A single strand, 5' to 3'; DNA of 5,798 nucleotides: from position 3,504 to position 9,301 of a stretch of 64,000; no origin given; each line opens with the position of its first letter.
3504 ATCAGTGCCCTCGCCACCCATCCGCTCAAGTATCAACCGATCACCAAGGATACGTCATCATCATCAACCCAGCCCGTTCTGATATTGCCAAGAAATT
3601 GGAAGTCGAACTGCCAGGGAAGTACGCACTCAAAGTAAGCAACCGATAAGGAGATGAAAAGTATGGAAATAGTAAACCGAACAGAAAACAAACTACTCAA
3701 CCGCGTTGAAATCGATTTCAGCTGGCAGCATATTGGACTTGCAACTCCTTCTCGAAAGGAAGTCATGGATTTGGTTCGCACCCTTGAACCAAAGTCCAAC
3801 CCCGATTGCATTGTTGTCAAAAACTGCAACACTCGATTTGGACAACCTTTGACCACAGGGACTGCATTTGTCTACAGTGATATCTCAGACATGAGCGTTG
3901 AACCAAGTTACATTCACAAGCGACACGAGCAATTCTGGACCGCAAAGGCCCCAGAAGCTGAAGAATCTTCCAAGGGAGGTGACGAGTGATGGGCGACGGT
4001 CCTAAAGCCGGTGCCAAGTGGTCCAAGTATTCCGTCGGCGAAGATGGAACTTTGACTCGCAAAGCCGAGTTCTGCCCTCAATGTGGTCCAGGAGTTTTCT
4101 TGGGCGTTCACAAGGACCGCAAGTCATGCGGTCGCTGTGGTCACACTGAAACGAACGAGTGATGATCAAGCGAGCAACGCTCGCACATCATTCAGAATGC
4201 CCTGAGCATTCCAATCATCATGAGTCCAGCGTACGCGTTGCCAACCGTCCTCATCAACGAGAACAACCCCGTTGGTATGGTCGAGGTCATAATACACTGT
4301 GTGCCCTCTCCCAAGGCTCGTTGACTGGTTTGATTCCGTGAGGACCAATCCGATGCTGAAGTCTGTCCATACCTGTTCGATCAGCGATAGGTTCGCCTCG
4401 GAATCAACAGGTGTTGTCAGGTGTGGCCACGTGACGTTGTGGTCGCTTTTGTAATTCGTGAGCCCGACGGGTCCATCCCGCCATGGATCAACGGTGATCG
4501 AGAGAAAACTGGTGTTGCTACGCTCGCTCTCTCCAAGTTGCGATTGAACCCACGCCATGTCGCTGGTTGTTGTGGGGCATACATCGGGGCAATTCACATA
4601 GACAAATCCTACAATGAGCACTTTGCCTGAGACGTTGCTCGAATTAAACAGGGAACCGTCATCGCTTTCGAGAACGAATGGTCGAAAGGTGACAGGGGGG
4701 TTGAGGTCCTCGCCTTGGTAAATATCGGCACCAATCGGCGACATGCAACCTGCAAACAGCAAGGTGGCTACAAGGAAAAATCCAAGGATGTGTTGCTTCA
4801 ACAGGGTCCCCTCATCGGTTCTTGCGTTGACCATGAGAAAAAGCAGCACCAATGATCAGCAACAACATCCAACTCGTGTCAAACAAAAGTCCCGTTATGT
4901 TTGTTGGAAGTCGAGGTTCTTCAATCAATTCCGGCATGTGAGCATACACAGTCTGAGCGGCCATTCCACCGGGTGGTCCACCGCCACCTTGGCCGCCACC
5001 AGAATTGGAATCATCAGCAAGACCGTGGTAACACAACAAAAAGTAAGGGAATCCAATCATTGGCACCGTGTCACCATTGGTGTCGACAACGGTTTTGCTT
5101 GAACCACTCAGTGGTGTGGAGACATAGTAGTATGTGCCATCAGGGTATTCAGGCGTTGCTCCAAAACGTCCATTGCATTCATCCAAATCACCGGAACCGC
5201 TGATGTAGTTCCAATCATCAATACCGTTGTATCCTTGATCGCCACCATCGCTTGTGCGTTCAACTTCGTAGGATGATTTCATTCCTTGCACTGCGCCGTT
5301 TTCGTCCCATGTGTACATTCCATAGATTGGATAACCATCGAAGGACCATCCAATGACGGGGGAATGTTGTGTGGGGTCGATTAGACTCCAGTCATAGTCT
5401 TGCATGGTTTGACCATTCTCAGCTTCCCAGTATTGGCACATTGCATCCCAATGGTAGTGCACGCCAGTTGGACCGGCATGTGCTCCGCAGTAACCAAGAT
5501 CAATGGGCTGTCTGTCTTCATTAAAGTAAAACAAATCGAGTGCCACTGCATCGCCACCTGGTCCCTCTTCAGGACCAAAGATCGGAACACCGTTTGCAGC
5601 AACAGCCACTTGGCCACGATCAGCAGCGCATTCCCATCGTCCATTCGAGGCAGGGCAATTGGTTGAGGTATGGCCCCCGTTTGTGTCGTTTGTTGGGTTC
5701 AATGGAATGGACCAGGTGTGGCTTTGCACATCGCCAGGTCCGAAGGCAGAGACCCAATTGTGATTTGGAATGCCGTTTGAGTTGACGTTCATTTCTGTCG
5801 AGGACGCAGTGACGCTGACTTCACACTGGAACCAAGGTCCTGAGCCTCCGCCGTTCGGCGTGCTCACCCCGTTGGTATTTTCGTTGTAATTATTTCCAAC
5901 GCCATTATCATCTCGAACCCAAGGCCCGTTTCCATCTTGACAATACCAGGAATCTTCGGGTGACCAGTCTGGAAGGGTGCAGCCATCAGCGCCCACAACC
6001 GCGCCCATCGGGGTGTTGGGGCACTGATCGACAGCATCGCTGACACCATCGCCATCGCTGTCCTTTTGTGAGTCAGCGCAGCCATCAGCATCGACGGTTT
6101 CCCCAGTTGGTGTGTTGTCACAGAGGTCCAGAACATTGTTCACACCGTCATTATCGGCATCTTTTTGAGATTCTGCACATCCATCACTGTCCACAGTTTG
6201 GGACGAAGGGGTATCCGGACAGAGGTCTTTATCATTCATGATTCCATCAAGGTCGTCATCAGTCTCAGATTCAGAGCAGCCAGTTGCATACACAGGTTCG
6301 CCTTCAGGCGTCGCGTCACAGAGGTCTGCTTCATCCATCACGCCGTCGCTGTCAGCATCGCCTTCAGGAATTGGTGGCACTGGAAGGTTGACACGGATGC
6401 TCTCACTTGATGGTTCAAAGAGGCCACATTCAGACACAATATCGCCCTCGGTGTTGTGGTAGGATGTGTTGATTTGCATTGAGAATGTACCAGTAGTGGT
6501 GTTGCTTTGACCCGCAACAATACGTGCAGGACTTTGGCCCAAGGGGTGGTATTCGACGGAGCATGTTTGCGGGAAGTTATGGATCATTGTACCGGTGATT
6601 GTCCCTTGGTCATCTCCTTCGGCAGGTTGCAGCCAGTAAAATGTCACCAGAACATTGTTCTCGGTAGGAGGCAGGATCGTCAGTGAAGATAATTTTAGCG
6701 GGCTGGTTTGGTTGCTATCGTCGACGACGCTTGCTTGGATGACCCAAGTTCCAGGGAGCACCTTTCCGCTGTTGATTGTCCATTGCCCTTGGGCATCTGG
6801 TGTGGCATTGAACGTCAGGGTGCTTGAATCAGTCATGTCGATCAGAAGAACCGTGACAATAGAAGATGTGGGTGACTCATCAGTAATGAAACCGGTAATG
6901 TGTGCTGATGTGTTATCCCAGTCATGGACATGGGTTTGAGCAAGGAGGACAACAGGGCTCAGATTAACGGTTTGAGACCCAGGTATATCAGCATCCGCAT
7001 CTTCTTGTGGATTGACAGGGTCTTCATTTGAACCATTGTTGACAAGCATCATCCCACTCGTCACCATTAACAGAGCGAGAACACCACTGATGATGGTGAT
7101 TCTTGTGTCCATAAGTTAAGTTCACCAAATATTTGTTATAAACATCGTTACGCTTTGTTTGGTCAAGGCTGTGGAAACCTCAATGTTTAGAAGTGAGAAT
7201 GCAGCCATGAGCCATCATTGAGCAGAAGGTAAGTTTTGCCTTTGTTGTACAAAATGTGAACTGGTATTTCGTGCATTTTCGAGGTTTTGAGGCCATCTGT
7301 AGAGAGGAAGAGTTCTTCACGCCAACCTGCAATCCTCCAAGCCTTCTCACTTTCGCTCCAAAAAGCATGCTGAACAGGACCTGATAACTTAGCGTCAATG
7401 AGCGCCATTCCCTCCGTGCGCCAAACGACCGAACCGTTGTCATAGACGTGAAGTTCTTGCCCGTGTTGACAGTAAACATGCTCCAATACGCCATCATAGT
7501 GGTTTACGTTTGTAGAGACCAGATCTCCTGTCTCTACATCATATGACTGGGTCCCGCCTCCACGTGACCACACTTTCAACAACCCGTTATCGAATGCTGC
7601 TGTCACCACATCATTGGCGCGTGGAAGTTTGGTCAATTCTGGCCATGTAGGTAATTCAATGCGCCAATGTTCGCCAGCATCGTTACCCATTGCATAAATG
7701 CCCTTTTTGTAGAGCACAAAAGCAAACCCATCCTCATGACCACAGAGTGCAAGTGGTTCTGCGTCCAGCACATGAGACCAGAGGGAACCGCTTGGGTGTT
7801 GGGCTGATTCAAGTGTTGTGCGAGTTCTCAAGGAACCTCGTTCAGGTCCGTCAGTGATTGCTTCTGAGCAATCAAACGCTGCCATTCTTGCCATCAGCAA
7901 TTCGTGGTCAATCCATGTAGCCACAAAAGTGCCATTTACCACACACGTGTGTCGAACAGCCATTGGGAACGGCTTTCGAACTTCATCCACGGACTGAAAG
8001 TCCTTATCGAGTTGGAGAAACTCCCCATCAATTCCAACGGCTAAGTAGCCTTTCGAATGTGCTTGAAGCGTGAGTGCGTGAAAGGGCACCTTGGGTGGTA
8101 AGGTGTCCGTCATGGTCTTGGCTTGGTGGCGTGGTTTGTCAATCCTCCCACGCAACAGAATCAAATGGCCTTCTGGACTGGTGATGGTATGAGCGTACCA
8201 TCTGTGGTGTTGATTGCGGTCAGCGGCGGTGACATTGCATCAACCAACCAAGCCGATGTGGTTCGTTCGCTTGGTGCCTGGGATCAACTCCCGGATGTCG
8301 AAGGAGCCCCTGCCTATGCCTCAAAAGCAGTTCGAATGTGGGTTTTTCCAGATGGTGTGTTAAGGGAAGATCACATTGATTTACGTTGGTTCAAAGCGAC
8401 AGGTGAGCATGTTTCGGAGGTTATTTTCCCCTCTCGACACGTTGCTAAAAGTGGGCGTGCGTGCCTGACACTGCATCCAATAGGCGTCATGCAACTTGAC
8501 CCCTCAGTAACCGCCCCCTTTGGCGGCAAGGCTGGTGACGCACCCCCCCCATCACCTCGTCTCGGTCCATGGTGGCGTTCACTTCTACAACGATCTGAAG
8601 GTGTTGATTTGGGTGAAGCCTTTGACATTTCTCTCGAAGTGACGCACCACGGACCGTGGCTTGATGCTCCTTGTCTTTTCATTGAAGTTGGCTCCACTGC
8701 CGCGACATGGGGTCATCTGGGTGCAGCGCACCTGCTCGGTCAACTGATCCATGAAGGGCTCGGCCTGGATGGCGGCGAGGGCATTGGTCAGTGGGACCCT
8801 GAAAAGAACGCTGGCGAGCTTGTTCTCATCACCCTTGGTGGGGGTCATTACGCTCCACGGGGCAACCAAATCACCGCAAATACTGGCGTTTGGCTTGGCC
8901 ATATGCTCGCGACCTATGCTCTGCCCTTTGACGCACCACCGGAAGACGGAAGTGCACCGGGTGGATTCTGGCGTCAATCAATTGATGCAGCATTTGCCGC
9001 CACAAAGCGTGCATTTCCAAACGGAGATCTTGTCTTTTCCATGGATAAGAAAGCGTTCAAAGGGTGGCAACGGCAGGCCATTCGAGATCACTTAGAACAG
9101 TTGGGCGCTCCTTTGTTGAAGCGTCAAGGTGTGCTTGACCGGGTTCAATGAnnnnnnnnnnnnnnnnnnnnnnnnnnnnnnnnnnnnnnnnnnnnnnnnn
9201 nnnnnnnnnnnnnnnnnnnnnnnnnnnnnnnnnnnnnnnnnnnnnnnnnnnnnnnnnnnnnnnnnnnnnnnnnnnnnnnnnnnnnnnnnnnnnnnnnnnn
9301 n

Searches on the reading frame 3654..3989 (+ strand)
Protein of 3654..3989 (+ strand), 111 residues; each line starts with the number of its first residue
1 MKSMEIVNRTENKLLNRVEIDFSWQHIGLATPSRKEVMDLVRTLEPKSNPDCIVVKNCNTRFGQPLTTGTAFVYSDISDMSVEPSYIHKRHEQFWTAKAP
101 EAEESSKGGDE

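Call 37: search_protein_families(library=pfam, proteins=[window:3654-3989:+], max_evalue=0.001)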
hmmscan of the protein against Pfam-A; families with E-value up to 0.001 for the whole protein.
window:3654-3989:+ (111 aa): 1 family
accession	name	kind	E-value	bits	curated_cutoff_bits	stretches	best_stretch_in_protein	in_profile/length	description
PF01282.25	Ribosomal_S24e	-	2.8e-18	66.2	24.5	1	5-92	1-88/95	Ribosomal protein S24e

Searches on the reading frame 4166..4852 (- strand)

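Call 37: search_protein_families(library=pfam, proteins=[window:4166-4852:-], max_evalue=0.001)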
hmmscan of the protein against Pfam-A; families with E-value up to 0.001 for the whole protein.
window:4166-4852:- (228 aa): 1 family
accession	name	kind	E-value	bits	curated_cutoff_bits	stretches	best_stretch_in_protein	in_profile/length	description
PF02630.20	SCO1-SenC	-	1e-21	77.7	22.8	1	58-203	3-132/134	SCO1/SenC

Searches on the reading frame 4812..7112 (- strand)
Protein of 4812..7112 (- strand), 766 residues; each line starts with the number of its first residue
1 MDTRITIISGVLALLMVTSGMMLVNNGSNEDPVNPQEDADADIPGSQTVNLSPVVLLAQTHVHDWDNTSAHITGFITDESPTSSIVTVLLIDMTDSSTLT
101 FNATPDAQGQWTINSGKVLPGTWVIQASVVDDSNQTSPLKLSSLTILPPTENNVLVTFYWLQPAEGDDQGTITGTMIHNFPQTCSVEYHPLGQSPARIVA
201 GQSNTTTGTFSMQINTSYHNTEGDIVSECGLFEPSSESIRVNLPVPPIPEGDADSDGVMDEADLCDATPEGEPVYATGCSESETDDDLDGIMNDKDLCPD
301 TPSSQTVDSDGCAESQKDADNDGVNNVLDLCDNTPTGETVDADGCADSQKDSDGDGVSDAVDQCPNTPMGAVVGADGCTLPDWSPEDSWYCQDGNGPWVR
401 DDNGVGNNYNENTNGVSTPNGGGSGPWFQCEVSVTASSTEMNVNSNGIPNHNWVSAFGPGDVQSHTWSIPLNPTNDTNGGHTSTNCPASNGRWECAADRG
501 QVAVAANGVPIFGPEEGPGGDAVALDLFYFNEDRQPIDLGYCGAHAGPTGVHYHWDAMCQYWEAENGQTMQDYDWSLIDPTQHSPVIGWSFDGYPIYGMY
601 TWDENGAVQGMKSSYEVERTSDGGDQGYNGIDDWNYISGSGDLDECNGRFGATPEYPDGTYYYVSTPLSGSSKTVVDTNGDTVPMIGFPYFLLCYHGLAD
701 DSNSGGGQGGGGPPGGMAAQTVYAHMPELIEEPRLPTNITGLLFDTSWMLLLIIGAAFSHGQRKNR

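Call 37: search_protein_families(library=pfam, proteins=[window:4812-7112:-], max_evalue=0.001)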
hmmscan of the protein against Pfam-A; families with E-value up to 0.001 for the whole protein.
window:4812-7112:- (766 aa): 2 families
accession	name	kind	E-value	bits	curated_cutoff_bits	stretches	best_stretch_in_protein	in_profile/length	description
PF14240.11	YHYH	-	8.1e-31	107.9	25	1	467-667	2-182/193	YHYH protein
PF02412.23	TSP_3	-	5.2e-12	45.7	25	0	343-368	10-32/36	Thrombospondin type 3 repeat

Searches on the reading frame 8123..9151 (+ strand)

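Call 38: search_protein_families(library=pfam, proteins=[window:8123-9151:+], max_evalue=0.001)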
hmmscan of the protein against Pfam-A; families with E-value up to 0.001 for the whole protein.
window:8123-9151:+ (342 aa): 1 family
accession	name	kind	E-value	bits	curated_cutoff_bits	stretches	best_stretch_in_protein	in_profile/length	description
PF04414.18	tRNA_deacylase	-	1.6e-41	142.5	33.6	1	94-330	2-203/205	D-aminoacyl-tRNA deacylase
